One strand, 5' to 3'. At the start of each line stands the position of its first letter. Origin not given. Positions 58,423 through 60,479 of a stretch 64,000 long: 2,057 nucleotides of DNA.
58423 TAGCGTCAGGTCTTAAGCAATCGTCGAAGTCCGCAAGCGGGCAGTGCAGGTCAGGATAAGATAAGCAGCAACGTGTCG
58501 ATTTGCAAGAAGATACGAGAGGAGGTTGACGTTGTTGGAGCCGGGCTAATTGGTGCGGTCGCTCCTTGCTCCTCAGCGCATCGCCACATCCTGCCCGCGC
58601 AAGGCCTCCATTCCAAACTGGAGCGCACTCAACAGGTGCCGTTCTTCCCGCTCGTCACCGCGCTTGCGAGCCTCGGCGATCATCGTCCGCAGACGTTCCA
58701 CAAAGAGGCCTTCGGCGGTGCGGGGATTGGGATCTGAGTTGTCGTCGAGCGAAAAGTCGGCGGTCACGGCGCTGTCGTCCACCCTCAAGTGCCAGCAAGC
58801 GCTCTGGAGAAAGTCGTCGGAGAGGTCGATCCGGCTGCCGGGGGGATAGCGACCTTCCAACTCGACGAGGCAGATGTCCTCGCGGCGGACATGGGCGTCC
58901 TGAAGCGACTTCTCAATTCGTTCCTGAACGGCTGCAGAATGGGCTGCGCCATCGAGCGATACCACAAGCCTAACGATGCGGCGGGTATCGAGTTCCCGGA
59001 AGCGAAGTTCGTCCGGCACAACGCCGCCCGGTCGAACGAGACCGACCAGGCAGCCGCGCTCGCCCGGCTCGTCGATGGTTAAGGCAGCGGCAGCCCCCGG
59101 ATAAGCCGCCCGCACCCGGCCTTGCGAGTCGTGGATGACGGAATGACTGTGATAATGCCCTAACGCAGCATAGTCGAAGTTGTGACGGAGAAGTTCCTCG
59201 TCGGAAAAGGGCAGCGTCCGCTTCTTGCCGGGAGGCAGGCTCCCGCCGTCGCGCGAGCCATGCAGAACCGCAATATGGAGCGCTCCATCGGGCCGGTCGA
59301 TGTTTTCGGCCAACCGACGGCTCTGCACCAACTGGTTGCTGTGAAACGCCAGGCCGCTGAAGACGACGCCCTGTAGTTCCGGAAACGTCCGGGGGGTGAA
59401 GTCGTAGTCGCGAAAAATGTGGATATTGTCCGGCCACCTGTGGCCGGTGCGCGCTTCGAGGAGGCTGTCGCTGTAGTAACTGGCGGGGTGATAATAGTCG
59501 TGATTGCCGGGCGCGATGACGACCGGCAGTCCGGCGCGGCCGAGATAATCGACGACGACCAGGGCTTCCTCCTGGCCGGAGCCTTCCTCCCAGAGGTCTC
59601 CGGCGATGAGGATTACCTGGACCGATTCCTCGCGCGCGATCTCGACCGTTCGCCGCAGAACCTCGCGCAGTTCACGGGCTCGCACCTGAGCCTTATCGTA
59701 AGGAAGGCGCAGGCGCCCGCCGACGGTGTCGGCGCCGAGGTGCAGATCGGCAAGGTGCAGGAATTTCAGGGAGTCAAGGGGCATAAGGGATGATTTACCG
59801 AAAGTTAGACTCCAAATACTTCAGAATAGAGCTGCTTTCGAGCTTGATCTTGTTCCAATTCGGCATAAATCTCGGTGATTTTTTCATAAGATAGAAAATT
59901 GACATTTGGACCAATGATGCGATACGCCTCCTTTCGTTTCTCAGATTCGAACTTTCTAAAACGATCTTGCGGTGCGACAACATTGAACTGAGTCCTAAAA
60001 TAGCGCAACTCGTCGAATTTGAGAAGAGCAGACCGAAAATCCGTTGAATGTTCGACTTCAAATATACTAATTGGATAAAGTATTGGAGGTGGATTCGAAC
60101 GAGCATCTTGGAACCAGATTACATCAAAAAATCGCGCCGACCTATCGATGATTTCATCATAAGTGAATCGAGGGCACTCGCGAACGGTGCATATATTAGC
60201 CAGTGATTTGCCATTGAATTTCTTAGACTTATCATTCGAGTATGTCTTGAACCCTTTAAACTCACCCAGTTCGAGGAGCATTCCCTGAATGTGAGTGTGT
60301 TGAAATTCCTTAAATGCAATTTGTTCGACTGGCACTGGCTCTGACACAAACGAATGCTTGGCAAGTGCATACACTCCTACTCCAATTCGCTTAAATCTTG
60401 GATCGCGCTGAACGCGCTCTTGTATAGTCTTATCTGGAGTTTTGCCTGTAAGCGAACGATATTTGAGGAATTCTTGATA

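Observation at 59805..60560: Sharp compositional island: a 756-bp gene at ~42% GC inside a ~65% GC context, encoding HARE-HTH plus candidate PD-(D/E)xK-like domain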

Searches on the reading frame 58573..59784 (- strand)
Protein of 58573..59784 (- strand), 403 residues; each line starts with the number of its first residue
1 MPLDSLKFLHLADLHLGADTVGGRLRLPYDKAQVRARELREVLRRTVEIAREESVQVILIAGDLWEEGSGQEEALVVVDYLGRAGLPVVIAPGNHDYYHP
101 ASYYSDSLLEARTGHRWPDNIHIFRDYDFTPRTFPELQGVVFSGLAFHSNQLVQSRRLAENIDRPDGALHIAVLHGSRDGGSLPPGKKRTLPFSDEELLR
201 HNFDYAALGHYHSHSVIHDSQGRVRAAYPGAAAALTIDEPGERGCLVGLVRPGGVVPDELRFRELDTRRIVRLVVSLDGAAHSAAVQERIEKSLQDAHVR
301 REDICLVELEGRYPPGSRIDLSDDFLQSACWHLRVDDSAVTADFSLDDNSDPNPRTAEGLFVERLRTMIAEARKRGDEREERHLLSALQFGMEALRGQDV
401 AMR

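Call 4: search_protein_families(library=pfam, proteins=[window:58573-59784:-], max_evalue=1)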
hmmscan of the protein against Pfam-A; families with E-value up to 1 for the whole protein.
window:58573-59784:- (403 aa): 4 families
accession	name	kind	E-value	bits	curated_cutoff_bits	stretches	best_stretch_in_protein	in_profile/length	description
PF00149.33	Metallophos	-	3.7e-14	54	21.5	1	6-213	1-190/191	Calcineurin-like phosphoesterase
PF12850.12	Metallophos_2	-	2.2e-06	28.2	27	1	8-236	3-139/154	Calcineurin-like phosphoesterase superfamily domain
PF07941.16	K_channel_TID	-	0.039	14.9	25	1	16-41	6-30/75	Potassium channel Kv1.4 tandem inactivation domain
PF14582.11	Metallophos_3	-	0.12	12.1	28.2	0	36-72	14-50/259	Metallophosphoesterase, calcineurin superfamily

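Call 5: search_protein_families(library=ncbifam, proteins=[window:58573-59784:-], max_evalue=1)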
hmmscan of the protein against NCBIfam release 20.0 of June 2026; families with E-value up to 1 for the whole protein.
window:58573-59784:- (403 aa): 11 families
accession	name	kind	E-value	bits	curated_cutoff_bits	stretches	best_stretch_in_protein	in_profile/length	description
TIGR00619.1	sbcd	subfamily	7.8e-14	52.1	77.65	1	6-102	1-92/252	exonuclease subunit SbcD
NF041029.1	Mre11_Pyroc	equivalog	5.6e-11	41.9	600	1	6-97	1-87/438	DNA double-strand break repair protein Mre11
NF041031.1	Mre11_Sulfo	equivalog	1.2e-07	31.4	500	1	8-223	2-201/374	DNA double-strand break repair protein Mre11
NF053862.1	DS9_1_antiphage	equivalog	2.3e-07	30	420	1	7-97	195-289/486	anti-phage phosphoesterase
NF008206.2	PRK10966.1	equivalog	3.9e-06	26.2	450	1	7-96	2-85/380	exonuclease subunit SbcD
TIGR00024.1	SbcD_rel_arch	hypoth_equivalog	7.8e-06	25.8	115.2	1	11-105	20-108/224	putative phosphoesterase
NF041030.1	Mre11_Halo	equivalog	2.4e-05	23.7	550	2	29-99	17-90/361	DNA double-strand break repair protein Mre11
NF041754.1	sbcd_Bac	equivalog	4e-05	23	750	1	7-97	2-87/390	exonuclease subunit SbcD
TIGR04123.1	P_estr_lig_assc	hypoth_equivalog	7.7e-05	22.2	150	1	7-101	22-113/207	ligase-associated DNA damage response endonuclease PdeM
NF041753.2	sbcd_Staph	equivalog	0.012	14.5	480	1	7-103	2-93/375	exonuclease subunit SbcD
TIGR03729.1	acc_ester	subfamily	0.022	14.2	148.25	1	40-99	18-75/239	putative phosphoesterase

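Call 7: search_protein_families(library=padloc, proteins=[window:58573-59784:-], max_evalue=1)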
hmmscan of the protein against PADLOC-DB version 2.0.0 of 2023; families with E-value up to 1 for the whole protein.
window:58573-59784:- (403 aa): 2 families
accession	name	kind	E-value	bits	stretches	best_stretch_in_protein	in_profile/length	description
PDLC00736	Effector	-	0.0034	14.3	1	32-97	16-86/561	Endonuclease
PDLC04908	PDC-S10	-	0.012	12.9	1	54-99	29-74/223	-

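Call 23: find_related_loci(query=window:58573-59784:-, collection=genome_contigs, flank=6000)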
Query window:58573-59784:- (403 aa) in genome_contigs; peptide patterns used: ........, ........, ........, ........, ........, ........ (x = any residue, [..] = any of these).
124 stretches matched a pattern; 27 encode a relative of the query (tblastn E <= 1e-3); 27 distinct loci.
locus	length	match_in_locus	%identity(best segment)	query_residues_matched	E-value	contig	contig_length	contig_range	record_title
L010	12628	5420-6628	50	1-403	1e-127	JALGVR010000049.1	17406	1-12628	MAG: bacterium isolate Meg19_1012_Bin_198 Meg19_1012_Bin_198_scaffold_8429, whole genome shotgun sequence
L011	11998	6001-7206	46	1-403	2e-115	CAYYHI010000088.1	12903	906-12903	MAG TPA_asm: uncultured bacterium isolate binchicken_co100_320 genome assembly, contig: NODE_7747_length_12903_cov_5.213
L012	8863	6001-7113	28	4-398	2e-30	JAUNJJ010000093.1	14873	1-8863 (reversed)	MAG: Oscillospiraceae bacterium isolate S2A_St_21 NODE_1230_length_14873_cov_19.520988, whole genome shotgun sequence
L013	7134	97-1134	29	37-400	2e-23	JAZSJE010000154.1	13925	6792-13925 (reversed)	MAG: Eubacteriales bacterium isolate T1900044565_TS20190031.MAGScoT_cleanbin_000063 SGB_404_k141_777893, whole genome sh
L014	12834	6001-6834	29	1-312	5e-23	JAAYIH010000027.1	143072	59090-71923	MAG: Bacillota bacterium isolate AS09scLD_78 134652_AS09, whole genome shotgun sequence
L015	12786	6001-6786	28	1-292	1e-18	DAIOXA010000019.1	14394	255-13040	MAG TPA_asm: Bacillota bacterium isolate CTOTU40444 NODE_2914_length_14394_cov_2.907664, whole genome shotgun sequence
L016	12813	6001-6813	27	6-272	3e-13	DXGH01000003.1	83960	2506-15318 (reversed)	MAG TPA_asm: Candidatus Acetatifactor stercoripullorum isolate CHK195-6426 CHK195__C11335_L83960_SAMEA5754839, whole gen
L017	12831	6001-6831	27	6-274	1e-10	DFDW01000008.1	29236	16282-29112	MAG TPA_asm: Ruminococcaceae bacterium UBA3818 UBA3818_contig_63713, whole genome shotgun sequence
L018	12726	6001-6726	25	6-239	2e-9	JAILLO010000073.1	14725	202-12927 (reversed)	MAG: Clostridia bacterium isolate RUI230 k141_1517871_flag=0_multi=18.0000_len=14725, whole genome shotgun sequence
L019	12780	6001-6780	26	6-247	2e-9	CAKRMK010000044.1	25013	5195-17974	MAG: uncultured Blautia sp. isolate REFINED_METABAT215_TOP10_CONTIGS_1500_ASSEMBLY_K77_MERGED__Hadza_PheChl_Fiber-Hadza-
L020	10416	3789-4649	25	5-275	2e-9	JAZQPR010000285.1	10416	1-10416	MAG: Oscillospiraceae bacterium isolate T1900045239_TH20190009.MAGScoT_cleanbin_000002 SGB_5501_k141_1537121, whole geno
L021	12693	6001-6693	25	6-228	5e-8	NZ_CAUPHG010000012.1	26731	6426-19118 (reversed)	MAG: uncultured Anaerococcus sp. isolate SRR17798758_bin.17_MetaWRAP_v1.3_MAG ERZ21776721.214, whole genome shotgun sequ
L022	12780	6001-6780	25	5-247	1e-7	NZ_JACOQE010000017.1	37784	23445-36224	Blautia intestinalis strain 27-44 A2744_ctg017, whole genome shotgun sequence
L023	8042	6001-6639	23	5-212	2e-7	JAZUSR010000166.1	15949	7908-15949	MAG: Treponema sp. isolate T1900044843_TS20190309.MAGScoT_cleanbin_000033 SGB_2957_k141_948228, whole genome shotgun seq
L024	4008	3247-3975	26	8-242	2e-7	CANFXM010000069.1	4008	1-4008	MAG: Actinobacteria bacterium isolate Jr-20nov17-55 genome assembly, contig: Jr-20nov17-C34958, whole genome shotgun seq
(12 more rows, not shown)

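Call 93: find_encoding_contigs(protein=window:58573-59784:-, flank=5000, max_places=8)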
Protein window:58573-59784:- (403 aa): 3 contigs read that carry it; 2 places shown.
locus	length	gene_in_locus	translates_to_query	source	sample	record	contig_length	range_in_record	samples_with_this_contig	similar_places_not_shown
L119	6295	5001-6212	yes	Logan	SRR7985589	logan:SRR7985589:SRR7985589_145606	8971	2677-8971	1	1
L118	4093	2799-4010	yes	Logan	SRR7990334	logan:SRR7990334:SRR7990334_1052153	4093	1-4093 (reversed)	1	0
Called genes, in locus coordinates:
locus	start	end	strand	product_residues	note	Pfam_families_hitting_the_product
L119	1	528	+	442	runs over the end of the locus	PF01555:N6_N4_Mtase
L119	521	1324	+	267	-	-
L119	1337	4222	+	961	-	PF13476:AAA_23, PF13514:AAA_27 (weak)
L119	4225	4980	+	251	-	PF27126:NmeDI_C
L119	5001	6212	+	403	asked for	PF00149:Metallophos, PF12850:Metallophos_2 (weak)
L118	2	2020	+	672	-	?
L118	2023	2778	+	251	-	PF27126:NmeDI_C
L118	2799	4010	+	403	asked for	PF00149:Metallophos, PF12850:Metallophos_2 (weak)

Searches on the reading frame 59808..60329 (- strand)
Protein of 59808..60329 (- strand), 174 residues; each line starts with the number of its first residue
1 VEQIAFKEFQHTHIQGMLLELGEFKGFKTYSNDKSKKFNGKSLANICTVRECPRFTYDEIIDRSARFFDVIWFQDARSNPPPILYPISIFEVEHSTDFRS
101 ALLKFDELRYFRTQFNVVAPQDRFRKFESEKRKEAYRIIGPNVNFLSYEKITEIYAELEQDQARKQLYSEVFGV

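Call 83: search_solved_structures(query=A4, max_evalue=10, show_alignments=2)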
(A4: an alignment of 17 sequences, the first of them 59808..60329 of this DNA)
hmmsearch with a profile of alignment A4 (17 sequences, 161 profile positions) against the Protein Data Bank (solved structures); distinct sequences matched with E-value up to 10: 2.
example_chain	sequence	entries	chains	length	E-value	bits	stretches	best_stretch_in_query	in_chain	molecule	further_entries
7yrn_A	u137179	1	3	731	0.5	13.2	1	47-91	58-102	Envelope glycoprotein B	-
8vym_A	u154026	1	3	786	0.66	12.8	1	47-91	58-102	Envelope glycoprotein B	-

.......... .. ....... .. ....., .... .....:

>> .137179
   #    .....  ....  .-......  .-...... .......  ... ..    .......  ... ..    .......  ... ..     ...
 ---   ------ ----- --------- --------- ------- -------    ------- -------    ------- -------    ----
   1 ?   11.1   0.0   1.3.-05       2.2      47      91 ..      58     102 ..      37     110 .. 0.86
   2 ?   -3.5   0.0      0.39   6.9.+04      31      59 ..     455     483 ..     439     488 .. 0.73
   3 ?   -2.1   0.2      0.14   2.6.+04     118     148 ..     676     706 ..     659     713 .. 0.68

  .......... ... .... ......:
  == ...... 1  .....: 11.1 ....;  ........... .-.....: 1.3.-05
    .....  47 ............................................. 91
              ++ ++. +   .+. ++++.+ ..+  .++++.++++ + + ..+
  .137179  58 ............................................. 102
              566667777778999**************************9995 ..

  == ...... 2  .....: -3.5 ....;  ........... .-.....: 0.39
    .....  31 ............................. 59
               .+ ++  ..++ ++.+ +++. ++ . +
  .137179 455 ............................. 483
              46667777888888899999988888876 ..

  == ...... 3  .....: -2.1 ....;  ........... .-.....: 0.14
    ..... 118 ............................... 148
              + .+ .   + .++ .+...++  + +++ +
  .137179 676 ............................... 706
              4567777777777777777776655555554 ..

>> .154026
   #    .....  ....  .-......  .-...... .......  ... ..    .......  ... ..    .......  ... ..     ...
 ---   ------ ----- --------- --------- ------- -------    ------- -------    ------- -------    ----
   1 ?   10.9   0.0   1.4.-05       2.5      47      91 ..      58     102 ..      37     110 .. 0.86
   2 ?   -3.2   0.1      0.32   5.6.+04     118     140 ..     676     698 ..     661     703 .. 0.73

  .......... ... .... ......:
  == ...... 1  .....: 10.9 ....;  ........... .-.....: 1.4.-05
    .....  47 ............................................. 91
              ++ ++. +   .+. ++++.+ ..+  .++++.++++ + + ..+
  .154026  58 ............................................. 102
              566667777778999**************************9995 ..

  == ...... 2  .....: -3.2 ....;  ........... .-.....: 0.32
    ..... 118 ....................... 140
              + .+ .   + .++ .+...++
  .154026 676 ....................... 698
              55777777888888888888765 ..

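Call 89: predict_structure(alignment_id=A4)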
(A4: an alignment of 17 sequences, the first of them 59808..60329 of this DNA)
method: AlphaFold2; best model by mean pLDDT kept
length: 174 residues; sequences in the alignment: 17
mean_pLDDT: 92.8   pTM: 0.88
mean pLDDT of the five models: 92.8, 91.9, 90.9, 89.7, 89.3
residues with pLDDT >= 90: 149; 70-90: 18; 50-70: 7; < 50: 0
segments of 3 or more residues with pLDDT < 50: none
pLDDT, mean of each block of 10 residues (from residue 1): 91 98 95 96 96 89 93 75 87 89 94 96 97 96 97 96 93 89
secondary structure, 60 per line:
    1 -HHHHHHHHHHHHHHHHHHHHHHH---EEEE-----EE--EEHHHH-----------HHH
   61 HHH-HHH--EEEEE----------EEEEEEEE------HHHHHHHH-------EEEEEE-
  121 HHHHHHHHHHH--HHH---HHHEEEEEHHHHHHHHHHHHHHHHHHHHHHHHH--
elements in order: H2-24 E28-31 H43-46 H58-63 E70-74 E85-92 H99-106 E114-119 H121-131 E143-147 H148-172

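Call 92: fold_search(model_id=the predicted structure, library=pdb)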
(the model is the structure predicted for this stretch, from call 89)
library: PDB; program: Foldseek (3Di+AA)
matches with E <= 10: 157; with E <= 0.001: 0
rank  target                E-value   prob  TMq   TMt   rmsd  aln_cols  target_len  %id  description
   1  9f9m_C                5.6e-02  0.35  0.24  0.23   8.5       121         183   16  Crystal structure of MUS81-EME1 bound by compound 21. (released 2024-06-19)
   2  7edb_A                1.2e-01  0.82  0.43  0.24   5.8       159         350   13  EcoT38I restriction endonuclease complexed with DNA (released 2022-03-16)
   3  8dgc_A                3.1e-01  0.33  0.38  0.05   9.3       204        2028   10  Avs3 bound to phage PhiV-1 terminase (released 2022-08-03)
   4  9f9l_C                3.1e-01  0.18  0.25  0.24   8.4       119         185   15  Crystal structure of MUS81-EME1 bound by compound 16. (released 2024-07-03)
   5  9f99_A                4.8e-01  0.13  0.23  0.22   8.8       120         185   15  Crystal structure of MUS81-EME1 bound by compound 10. (released 2024-06-19)
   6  9f9l_A                5.1e-01  0.20  0.28  0.25   8.6       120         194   16  Crystal structure of MUS81-EME1 bound by compound 16. (released 2024-07-03)
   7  9f9k_A                5.4e-01  0.16  0.26  0.26   8.4       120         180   15  Crystal structure of MUS81-EME1 bound by compound 15. (released 2024-07-03)
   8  9f9m_A                6.1e-01  0.13  0.25  0.24   8.4       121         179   14  Crystal structure of MUS81-EME1 bound by compound 21. (released 2024-06-19)
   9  9nl3_A                1.3e+00  0.09  0.26  0.06  12.7       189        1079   10  Structure of R2 retrotransposon protein from Taeniopygia guttata initiating target-primed reverse transcription (released 2025-06-18)
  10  4ld2_A                1.7e+00  0.06  0.19  0.18   9.3        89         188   11  Crystal structure of NE0047 in complex with cytidine (released 2014-01-22)
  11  7by8_A                2.1e+00  0.13  0.24  0.15   4.7        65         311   14  Malate Dehydrogenase from Geobacillus stearothermophilus (gs-MDH) (released 2021-03-24)
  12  7pt6_9                2.4e+00  0.07  0.20  0.12  11.4       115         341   16  Structure of MCM2-7 DH complexed with Cdc7-Dbf4 in the presence of ATPgS, state III (released 2022-06-08)
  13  8gy8_A                2.4e+00  0.07  0.25  0.14  10.4       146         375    8  The structure of Bax1 from Pyrococcus furiosus (released 2023-09-27)
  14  4p0p_B                2.5e+00  0.08  0.24  0.18   9.8       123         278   13  Crystal structure of Human Mus81-Eme1 in complex with 5'-flap DNA, and Mg2+ (released 2014-05-28)
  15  4hrw_B                2.5e+00  0.06  0.19  0.18   9.2        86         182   13  Identification of function and Mechanistic insights of Guanine deaminase from Nitrosomonas europaea (released 2013-06-19)
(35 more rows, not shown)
